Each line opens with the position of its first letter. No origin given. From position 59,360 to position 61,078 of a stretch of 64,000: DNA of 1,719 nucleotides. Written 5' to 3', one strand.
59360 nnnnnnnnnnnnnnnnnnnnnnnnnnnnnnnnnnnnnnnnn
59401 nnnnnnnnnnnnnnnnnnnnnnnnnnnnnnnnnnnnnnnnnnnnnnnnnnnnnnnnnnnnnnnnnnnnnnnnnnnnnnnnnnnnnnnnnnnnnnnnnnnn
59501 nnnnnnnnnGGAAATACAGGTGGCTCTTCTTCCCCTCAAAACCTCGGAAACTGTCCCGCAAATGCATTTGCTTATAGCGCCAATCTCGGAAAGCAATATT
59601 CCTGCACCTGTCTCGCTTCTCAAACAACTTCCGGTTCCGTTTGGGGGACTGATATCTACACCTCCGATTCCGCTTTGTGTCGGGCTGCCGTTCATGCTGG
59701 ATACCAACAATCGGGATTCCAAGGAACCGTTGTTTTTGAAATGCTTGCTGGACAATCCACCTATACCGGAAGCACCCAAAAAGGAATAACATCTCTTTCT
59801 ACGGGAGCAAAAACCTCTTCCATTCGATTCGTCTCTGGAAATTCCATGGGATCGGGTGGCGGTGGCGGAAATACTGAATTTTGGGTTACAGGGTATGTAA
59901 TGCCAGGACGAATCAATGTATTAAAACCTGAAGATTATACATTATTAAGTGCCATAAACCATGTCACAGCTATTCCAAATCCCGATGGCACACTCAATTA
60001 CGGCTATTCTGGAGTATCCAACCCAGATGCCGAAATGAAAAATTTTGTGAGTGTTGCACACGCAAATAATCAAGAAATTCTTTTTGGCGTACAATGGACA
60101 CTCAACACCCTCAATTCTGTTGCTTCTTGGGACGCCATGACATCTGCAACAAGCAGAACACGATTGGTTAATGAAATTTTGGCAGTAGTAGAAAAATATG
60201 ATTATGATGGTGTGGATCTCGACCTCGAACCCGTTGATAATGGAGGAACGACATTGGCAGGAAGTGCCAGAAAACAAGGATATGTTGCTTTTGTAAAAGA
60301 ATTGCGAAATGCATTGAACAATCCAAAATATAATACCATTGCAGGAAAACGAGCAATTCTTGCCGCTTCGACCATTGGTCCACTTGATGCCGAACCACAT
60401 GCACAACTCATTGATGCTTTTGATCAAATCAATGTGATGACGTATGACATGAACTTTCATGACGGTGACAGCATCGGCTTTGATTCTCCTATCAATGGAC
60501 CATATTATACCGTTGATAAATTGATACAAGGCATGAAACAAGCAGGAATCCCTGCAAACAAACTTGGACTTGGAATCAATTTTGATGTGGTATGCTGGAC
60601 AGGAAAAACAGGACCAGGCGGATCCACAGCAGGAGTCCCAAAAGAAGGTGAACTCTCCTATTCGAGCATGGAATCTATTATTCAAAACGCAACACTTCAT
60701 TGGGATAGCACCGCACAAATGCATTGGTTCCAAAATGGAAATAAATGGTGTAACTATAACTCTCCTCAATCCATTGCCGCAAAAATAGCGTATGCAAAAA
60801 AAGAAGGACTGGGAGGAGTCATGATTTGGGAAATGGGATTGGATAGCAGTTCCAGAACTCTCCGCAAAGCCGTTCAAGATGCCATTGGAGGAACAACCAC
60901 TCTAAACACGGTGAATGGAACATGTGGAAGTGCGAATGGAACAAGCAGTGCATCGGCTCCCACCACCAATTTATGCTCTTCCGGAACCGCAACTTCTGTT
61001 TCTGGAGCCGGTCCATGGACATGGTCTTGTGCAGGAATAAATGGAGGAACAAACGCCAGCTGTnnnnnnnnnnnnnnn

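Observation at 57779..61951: Secreted 1390-aa mosaic protein combining animal-ECM-type modules (TSP3, Kazal, LCCL, TSP1) with a GH18 glycosidase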

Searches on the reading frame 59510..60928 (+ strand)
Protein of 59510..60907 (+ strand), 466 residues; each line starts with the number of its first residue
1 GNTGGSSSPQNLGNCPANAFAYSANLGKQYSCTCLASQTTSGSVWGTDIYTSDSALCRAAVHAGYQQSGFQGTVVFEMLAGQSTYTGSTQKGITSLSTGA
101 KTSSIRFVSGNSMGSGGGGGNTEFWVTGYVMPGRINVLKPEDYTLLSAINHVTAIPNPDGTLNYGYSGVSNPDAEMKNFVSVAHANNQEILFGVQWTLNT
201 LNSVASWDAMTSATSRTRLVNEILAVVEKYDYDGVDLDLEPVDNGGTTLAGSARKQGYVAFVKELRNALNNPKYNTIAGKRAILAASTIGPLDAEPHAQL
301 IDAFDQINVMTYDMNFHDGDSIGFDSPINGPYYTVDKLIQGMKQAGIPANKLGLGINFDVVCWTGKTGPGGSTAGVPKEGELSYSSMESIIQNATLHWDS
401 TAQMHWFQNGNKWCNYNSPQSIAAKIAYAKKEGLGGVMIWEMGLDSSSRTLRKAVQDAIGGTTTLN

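Call 13: find_homologous_proteins(query=window:59510-60907:+, max_evalue=0.00001)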
Query seq(466 aa) (466 aa): 76 proteins with E <= 0.00001 among 7477 candidates.
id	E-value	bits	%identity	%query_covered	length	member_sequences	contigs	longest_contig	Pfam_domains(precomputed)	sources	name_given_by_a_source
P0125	1.4e-49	187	46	20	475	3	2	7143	PF03815.25,PF08642.17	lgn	-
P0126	2.6e-36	144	56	13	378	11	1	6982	PF03815.25,PF08642.17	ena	-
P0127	1.6e-35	141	47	16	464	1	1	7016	PF03815.25,PF08642.17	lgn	-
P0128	8.9e-35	139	45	20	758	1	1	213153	PF07679.23,PF13895.13,PF07686.24,PF13927.13,PF16681.12,PF03815.25,PF00047.32,PF08642.17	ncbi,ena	-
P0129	5.5e-33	133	54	14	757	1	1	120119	PF07679.23,PF13895.13,PF07686.24,PF13927.13,PF16681.12,PF03815.25,PF00047.32,PF08642.17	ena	-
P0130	1.5e-31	128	33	72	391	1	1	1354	PF00704.35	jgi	-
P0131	1.4e-28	118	31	68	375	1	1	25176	PF00704.35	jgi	jgi:chitinase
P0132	6.8e-28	116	33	72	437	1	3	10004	PF00704.35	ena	-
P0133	7.1e-28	116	43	20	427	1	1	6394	PF01582.26,PF03815.25,PF13676.12,PF08642.17,PF08937.17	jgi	jgi:hypothetical protein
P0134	1.0e-27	115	30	73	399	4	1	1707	PF00704.35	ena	-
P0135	1.7e-27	114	30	72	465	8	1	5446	PF00704.35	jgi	jgi:chitinase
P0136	8.6e-27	112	30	74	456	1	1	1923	PF00704.35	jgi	jgi:chitinase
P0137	3.0e-26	110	30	69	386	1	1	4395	PF00704.35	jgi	jgi:chitinase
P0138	3.1e-26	110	31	77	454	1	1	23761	PF00704.35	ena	-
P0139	2.3e-25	107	30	74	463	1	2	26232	PF00704.35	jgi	jgi:chitinase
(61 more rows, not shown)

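Call 14: find_related_loci(query=window:59510-60907:+, collection=genome_contigs, flank=10000)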
Query seq(466 aa) (466 aa) in genome_contigs; peptide patterns used: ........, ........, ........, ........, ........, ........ (x = any residue, [..] = any of these).
36 stretches matched a pattern, but none encodes a relative of the query by tblastn (E <= 1e-3).
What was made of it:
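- Tried and rejected: A genome_contigs scan with LCCL+GH18 found nothing (call 14).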

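Call 20: search_protein_representatives(protein=window:59531-60928:+)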
Query: 466 residues. Proteins with E-value up to 0.001 (for the whole library): 8489; up to 1e-10: 2534; up to 1e-30: 170. The best 150 are listed.
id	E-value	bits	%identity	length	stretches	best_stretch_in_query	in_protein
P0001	0.0e+00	1058.9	100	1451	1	1-466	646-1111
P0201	6.8e-137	473.5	50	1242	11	35-105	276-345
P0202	1.6e-86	307.4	48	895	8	27-97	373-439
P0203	2.6e-80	286.9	36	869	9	8-101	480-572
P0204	6.0e-77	275.8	45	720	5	8-101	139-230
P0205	1.5e-71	258.0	35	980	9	3-100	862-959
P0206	8.5e-68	245.7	46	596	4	5-102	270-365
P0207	8.5e-63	229.2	46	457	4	2-100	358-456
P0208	1.0e-62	228.9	50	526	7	20-90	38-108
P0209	2.3e-61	224.5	39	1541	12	24-90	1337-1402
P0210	3.5e-61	223.9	46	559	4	1-109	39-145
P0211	2.5e-60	221.1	29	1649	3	198-448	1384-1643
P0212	6.9e-59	216.3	41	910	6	33-104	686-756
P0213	3.5e-58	214.0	43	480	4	7-105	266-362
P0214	7.6e-58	212.9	32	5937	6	284-461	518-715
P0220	2.7e-53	197.9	47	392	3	1-114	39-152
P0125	6.0e-50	186.8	43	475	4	8-101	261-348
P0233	1.7e-47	178.7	50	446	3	8-97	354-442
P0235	7.0e-47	176.7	44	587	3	16-106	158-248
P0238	3.3e-46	174.5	44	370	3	5-101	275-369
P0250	2.4e-43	165.1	43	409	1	117-441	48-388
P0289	1.1e-35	139.9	35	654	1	114-445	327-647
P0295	4.7e-35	137.7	46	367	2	3-100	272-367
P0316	7.0e-34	133.9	48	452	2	4-103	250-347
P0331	1.1e-32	129.9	44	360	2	4-103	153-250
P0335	1.2e-32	129.8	45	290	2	4-100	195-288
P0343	3.9e-32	128.1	46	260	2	8-101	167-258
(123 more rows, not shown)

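Call 26: find_encoding_contigs(protein=P0289, flank=10000, max_places=3)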
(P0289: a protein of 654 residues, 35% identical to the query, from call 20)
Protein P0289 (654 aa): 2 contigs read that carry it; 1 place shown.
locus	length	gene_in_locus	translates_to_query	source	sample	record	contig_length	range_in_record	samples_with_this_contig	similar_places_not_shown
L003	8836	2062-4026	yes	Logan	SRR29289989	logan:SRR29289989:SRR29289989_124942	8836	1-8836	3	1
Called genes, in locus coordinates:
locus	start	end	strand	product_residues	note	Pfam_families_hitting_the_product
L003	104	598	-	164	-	PF00111:Fer2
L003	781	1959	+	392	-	PF00575:S1 (weak), PF13509:S1_2 (faint), PF23459:S1_RRP5 (faint), PF21710:Spt6_S1 (faint), PF00575:S1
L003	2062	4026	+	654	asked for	PF00704:Glyco_hydro_18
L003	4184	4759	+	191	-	PF00466:Ribosomal_L10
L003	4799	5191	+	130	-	PF16320:Ribosomal_L12_N, PF00542:Ribosomal_L12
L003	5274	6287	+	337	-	PF10977:DUF2797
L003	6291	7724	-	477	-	-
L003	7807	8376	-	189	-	-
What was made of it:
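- Tried and rejected: The P0289 locus has different neighbours (call 26), so no link to the downstream GT-C-like gene can be claimed.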

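Call 57: find_encoding_contigs(protein=P0125, flank=4000, max_places=2)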
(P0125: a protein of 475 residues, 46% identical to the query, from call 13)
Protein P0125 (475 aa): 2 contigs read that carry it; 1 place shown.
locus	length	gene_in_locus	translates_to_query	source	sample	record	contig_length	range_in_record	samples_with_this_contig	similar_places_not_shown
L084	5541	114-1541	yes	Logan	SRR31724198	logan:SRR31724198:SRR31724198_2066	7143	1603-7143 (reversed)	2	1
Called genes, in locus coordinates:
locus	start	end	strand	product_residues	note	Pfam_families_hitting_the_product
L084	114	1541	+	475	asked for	PF03815:LCCL, PF08642:Rxt3 (weak), PF03815:LCCL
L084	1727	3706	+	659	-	PF00009:GTP_EFTU, PF01926:MMR_HSR1 (weak), PF14492:EFG_III, PF03764:EFG_IV, PF00679:EFG_C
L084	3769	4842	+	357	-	PF00015:MCPsignal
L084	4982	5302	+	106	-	PF13466:STAS_2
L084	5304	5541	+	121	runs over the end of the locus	PF00072:Response_reg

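Call 58: find_encoding_contigs(protein=P0128, flank=6000, max_places=2)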
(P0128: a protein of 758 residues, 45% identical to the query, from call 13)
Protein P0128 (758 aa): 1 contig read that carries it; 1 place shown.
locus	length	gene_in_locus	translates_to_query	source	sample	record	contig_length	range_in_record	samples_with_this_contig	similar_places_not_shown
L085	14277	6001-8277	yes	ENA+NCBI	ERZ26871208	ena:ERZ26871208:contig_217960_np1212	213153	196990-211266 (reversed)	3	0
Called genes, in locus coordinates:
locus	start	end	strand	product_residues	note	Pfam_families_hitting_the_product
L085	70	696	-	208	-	-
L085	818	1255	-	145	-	PF08668:HDOD, PF18019:Cas3_HD (weak), PF01966:HD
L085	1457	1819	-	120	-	-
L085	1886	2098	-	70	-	-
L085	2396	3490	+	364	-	PF06134:RhaA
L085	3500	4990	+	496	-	PF00370:FGGY_N, PF02782:FGGY_C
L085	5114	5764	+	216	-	PF06439:3keto-disac_hyd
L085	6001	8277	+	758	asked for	PF03815:LCCL, PF08642:Rxt3 (weak), PF13927:Ig_3 (weak), PF03815:LCCL, PF03815:LCCL, PF07679:I-set, PF13895:Ig_2, PF13927:Ig_3, +4 more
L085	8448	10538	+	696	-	PF00932:LTD, PF08757:CotH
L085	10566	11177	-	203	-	PF03352:Adenine_glyco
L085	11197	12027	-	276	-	PF02585:PIG-L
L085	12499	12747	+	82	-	-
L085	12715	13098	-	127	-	-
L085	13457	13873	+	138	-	-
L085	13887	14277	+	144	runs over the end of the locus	PF00903:Glyoxalase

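Call 75: list_cluster_members(proteins=[P0250, P0289, P0201, P0105, P0111, P0120, P0064, P0003, P0005, P0125])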
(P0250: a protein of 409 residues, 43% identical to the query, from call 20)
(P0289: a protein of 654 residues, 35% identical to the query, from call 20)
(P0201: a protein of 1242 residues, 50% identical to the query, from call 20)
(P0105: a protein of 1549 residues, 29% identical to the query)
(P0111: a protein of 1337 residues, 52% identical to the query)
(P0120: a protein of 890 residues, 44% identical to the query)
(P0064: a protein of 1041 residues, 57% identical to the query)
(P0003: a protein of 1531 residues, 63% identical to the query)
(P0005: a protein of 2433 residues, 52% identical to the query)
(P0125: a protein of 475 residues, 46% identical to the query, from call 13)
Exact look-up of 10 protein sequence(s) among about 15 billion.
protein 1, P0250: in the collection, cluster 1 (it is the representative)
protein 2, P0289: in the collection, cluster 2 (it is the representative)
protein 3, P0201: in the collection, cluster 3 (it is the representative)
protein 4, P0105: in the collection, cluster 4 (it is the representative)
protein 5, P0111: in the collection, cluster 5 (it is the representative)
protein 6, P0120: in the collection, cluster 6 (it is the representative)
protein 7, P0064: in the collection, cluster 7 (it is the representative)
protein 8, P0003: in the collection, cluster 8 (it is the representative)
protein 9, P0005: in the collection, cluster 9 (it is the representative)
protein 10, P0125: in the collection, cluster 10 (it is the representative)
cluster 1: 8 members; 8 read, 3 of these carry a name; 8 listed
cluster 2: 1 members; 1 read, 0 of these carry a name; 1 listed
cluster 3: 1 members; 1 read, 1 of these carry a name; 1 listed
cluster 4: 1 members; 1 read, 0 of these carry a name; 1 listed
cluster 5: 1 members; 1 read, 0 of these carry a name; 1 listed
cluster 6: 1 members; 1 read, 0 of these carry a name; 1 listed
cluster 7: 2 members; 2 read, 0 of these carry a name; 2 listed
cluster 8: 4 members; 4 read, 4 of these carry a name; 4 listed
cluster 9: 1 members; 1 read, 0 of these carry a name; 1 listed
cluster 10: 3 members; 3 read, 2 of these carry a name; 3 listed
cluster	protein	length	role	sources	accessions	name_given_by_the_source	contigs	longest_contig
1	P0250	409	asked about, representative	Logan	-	-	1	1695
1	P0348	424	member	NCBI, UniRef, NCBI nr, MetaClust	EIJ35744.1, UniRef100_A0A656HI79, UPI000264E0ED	glycoside hydrolase family 18 [Thiothrix nivea DSM 5205] | chitinase n=2 Tax=Thiothrix nivea TaxID=1031 RepID=A0A656HI79_THINJ | status=active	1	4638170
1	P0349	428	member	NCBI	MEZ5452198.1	MAG: glycoside hydrolase family 18 protein [Thiothrix sp.]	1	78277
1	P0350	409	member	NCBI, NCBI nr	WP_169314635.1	glycoside hydrolase family 18 protein [Thiothrix nivea]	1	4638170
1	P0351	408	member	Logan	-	-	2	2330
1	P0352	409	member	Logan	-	-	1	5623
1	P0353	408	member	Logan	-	-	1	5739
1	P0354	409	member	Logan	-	-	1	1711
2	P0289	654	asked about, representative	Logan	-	-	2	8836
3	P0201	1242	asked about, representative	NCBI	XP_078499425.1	uncharacterized protein LOC144754936 [Lissotriton helveticus]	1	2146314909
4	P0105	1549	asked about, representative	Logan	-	-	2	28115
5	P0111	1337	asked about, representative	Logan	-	-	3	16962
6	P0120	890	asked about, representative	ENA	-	-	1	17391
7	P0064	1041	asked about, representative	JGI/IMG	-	-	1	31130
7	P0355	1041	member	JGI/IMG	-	-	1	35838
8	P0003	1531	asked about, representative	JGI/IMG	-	hypothetical protein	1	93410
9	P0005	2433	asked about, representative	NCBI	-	-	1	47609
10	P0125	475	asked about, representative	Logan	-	-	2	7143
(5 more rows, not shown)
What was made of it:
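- The top whole-protein LCCL hit is a newt protein with 11 LCCL copies, and a rotifer protein is 54% identical (calls 13, 20, 75).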

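Call 77: list_cluster_members(proteins=[P0316, P0331, P0206, P0233, P0238, P0295, P0235, P0343, P0335, P0220])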
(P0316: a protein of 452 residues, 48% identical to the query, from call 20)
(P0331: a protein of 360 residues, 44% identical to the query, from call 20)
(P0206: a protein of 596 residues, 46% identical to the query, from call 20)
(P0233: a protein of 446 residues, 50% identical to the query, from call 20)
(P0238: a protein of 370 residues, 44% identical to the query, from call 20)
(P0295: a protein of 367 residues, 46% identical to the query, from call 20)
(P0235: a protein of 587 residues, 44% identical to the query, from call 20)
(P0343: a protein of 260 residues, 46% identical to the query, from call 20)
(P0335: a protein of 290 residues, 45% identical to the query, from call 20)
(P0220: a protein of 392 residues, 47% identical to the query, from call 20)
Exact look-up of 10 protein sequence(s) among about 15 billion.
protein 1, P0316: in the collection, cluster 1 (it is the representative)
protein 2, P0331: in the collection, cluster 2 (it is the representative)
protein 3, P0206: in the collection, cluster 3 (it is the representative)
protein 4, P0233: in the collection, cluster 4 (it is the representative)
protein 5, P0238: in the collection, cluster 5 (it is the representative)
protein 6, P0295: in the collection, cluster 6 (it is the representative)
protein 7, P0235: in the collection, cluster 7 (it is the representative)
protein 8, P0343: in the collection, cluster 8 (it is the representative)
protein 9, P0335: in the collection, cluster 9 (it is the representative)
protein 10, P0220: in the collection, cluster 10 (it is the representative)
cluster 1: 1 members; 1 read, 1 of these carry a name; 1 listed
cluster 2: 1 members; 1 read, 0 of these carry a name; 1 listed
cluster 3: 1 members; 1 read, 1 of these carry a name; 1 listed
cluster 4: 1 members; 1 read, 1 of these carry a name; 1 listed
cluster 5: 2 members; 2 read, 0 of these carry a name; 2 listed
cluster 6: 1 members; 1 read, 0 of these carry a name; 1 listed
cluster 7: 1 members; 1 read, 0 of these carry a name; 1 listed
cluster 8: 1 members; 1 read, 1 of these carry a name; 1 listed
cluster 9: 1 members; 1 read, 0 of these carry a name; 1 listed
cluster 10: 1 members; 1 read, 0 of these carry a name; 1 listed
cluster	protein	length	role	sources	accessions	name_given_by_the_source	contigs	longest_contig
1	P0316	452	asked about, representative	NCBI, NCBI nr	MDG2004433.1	MAG: LCCL domain-containing protein [Novosphingobium sp.] | LCCL domain-containing protein [Novosphingobium sp.]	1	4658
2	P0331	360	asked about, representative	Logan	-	-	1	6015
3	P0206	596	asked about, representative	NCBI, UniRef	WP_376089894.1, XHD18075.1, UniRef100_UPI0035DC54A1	LCCL domain-containing protein [Roseomonas sp. CCTCC AB2023176] | LCCL domain-containing protein n=1 Tax=Roseomonas sp. CCTCC AB2023176 TaxID=3342640 ...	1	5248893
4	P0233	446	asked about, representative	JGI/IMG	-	cysteine-rich repeat protein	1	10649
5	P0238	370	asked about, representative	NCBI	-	-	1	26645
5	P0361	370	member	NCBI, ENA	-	-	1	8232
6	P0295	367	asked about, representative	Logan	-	-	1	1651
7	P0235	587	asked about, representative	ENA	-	-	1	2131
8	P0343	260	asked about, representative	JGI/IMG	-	hypothetical protein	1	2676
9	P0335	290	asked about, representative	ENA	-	-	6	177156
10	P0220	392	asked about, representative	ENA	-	-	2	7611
